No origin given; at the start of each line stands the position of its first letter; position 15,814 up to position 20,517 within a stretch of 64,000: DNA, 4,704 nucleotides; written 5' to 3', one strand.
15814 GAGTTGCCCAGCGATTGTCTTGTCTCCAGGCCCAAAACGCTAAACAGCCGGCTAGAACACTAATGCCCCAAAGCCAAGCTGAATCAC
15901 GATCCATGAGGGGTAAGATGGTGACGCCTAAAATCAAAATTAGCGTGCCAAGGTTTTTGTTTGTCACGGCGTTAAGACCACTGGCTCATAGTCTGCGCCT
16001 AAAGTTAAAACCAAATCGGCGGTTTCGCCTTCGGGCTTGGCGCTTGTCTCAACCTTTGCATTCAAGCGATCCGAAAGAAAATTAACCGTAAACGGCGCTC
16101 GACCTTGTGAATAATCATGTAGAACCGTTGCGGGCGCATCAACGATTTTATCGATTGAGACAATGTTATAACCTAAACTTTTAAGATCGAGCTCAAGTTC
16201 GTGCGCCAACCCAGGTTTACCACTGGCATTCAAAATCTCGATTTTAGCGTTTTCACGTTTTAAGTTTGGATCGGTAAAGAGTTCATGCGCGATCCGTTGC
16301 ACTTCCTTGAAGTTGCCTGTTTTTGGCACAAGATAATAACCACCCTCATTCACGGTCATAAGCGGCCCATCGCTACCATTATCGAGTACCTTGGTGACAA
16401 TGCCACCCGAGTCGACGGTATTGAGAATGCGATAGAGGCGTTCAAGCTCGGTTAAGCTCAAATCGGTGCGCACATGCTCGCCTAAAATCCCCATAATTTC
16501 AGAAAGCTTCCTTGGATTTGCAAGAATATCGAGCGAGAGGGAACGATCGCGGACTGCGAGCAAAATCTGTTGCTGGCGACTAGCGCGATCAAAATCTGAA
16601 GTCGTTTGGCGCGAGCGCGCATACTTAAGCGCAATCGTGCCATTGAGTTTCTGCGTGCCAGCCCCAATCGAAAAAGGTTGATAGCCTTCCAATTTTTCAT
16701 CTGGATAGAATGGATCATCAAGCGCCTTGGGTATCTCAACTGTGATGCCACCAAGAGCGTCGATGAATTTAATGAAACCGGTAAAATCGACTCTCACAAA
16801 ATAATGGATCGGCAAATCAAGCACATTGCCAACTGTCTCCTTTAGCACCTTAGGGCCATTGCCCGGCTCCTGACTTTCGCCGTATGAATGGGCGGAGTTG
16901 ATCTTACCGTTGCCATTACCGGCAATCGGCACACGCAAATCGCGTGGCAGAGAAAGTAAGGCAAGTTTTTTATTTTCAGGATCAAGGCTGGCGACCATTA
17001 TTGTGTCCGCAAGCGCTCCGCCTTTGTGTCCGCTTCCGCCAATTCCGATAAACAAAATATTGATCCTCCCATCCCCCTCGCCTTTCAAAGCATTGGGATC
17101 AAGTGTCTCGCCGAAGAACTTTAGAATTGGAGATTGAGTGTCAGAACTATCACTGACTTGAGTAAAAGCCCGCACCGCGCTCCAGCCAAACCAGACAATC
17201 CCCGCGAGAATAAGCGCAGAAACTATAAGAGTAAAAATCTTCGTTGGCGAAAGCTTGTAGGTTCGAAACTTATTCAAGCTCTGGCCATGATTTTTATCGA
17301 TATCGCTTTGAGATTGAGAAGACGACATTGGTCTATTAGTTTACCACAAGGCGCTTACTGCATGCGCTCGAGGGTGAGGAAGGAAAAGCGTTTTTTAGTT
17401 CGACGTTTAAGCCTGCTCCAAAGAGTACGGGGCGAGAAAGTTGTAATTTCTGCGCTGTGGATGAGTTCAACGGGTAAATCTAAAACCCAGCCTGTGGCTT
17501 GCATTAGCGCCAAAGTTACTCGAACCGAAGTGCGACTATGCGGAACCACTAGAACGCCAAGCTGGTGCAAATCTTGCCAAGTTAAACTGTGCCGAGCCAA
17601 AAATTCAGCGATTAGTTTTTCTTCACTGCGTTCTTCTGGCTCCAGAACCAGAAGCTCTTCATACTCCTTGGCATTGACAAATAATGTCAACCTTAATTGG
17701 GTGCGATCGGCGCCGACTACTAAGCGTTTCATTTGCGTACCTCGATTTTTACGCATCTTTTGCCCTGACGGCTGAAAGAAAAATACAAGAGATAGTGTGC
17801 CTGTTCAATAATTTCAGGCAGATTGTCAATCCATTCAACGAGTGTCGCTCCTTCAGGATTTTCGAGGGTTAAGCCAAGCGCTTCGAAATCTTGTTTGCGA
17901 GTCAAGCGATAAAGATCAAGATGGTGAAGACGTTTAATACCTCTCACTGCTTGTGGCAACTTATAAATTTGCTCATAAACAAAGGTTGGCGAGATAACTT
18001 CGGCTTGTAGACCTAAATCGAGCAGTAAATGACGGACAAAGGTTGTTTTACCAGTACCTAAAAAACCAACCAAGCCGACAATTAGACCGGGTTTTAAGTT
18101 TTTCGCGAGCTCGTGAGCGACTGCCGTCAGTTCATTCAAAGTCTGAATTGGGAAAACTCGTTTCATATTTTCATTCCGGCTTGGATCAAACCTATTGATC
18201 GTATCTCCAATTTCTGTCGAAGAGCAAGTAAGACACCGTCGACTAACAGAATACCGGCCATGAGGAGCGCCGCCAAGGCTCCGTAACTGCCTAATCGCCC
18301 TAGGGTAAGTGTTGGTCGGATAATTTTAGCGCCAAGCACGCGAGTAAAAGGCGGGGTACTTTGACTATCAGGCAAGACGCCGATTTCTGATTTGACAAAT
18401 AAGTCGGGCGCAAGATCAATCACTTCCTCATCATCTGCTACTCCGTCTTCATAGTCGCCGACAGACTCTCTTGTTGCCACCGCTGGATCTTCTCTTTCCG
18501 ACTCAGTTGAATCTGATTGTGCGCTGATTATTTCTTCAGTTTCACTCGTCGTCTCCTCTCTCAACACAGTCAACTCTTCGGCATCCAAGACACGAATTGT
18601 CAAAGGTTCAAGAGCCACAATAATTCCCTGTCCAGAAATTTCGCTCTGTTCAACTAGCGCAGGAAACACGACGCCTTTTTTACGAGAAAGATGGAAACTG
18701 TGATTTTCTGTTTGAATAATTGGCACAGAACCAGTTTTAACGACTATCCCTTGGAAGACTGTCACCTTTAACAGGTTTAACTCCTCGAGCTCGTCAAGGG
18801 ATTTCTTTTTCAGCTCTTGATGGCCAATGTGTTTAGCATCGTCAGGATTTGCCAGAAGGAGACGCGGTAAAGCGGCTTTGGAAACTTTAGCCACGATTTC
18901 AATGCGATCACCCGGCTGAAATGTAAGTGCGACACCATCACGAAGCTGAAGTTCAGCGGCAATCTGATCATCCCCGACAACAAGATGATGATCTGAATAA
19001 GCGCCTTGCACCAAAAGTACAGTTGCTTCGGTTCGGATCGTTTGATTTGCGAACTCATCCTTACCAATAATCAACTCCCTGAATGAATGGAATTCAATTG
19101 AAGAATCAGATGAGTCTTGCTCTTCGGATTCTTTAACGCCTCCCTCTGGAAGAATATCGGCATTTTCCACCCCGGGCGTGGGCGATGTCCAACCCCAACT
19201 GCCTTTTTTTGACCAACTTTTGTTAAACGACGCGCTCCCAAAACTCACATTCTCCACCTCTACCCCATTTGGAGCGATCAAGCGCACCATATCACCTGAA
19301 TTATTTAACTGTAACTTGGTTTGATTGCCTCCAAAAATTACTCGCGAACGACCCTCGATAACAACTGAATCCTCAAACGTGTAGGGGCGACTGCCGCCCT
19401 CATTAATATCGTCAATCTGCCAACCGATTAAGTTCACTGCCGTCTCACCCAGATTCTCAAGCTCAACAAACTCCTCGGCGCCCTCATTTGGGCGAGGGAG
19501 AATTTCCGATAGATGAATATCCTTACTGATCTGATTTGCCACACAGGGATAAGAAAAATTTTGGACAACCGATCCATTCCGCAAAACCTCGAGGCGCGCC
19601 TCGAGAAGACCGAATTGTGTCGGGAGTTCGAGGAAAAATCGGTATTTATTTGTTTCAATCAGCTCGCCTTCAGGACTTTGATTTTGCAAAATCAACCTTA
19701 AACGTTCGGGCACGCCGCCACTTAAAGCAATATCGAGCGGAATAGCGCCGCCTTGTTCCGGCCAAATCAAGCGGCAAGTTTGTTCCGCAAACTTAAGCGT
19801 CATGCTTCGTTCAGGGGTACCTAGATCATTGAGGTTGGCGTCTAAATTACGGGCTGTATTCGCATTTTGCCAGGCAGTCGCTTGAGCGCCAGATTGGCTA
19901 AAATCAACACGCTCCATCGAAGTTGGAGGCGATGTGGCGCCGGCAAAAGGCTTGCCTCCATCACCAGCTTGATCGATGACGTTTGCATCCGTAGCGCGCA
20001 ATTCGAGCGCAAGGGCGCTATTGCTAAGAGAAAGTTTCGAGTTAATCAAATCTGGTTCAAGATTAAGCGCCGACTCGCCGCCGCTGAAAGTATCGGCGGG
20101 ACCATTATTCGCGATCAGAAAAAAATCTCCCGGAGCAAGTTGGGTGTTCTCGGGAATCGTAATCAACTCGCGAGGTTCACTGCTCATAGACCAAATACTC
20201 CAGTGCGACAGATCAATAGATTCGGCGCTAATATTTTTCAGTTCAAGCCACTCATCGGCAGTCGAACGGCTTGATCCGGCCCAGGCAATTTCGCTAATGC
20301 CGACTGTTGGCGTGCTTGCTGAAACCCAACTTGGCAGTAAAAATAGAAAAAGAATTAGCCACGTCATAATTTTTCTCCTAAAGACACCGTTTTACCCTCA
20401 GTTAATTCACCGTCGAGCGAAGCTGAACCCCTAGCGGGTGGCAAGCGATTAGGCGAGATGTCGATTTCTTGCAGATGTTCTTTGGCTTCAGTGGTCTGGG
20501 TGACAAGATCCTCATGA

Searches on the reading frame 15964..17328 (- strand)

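Call 59: search_protein_families(library=pfam, proteins=[window:15964-17328:-], max_evalue=0.00001)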
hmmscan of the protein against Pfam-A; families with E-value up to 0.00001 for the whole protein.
window:15964-17328:- (454 aa): 2 families
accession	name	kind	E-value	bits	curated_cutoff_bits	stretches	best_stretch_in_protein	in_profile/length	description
PF03816.19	LytR_cpsA_psr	-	1.8e-37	129.2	24.6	1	107-262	2-147/150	LytR_cpsA_psr family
PF13399.11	LytR_C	-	1.8e-08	35.6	22.2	1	361-447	2-86/86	LytR cell envelope-related transcriptional attenuator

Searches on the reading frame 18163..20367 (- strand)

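Call 59: search_protein_families(library=pfam, proteins=[window:18163-20367:-], max_evalue=0.00001)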
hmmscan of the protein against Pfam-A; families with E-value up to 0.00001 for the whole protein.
window:18163-20367:- (734 aa): 1 family
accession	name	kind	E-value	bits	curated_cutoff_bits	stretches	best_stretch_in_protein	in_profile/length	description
PF00932.25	LTD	-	3.4e-28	98.6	34.3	2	281-377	5-108/109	Lamin Tail Domain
